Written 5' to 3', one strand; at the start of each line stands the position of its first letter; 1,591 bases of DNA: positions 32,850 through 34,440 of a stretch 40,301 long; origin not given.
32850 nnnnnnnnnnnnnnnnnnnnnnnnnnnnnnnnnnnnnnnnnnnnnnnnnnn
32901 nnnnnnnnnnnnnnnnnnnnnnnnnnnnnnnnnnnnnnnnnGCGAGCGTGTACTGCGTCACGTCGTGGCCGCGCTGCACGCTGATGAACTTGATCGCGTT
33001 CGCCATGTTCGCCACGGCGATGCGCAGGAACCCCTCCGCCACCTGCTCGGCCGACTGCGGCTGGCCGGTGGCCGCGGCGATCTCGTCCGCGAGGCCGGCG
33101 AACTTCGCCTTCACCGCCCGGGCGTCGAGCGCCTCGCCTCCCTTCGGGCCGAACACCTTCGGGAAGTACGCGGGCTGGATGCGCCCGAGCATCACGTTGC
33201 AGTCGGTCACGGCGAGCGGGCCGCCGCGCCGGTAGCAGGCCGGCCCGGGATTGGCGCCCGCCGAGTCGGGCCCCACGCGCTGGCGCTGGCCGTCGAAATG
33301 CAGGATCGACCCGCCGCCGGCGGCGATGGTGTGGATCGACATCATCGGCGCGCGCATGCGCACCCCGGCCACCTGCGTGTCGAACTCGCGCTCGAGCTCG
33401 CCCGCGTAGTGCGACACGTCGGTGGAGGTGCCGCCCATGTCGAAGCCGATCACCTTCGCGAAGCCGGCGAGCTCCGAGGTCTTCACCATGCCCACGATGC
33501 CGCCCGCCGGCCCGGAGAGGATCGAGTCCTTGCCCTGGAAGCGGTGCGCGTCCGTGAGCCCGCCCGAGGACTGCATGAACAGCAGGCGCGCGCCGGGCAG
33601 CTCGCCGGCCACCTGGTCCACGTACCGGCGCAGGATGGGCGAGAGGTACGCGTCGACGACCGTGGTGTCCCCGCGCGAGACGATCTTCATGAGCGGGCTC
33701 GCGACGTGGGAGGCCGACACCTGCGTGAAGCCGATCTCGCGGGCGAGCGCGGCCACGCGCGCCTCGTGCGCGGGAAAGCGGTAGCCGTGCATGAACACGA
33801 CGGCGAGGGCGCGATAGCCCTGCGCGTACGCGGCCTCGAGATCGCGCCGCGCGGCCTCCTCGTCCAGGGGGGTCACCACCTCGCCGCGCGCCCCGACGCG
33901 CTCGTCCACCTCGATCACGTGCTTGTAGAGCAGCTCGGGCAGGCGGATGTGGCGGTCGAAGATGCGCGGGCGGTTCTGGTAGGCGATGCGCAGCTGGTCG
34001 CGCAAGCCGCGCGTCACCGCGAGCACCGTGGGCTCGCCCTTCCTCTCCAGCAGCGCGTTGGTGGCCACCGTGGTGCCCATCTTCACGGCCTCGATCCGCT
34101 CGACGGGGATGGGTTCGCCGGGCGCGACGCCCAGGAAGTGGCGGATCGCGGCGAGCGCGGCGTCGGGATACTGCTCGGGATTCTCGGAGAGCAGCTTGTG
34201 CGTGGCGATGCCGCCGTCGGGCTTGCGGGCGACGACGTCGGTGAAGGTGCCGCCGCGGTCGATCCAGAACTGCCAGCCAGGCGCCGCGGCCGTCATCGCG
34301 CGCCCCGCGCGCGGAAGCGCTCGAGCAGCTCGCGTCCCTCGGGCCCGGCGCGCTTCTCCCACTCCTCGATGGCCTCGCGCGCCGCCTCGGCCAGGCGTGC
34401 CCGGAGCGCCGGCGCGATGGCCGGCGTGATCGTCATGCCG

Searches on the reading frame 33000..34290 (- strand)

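Call 28: search_protein_families(library=pfam, proteins=[window:33000-34290:-], max_evalue=0.001)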
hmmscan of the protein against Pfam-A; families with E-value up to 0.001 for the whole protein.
window:33000-34290:- (430 aa): 2 families
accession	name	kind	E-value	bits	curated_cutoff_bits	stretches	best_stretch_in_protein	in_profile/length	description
PF01968.24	Hydantoinase_A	-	6.5e-82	275.5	22.9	1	206-430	1-226/291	Hydantoinase/oxoprolinase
PF05378.19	Hydant_A_N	-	2.4e-60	203.7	25.2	1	8-187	2-176/176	Hydantoinase/oxoprolinase N-terminal region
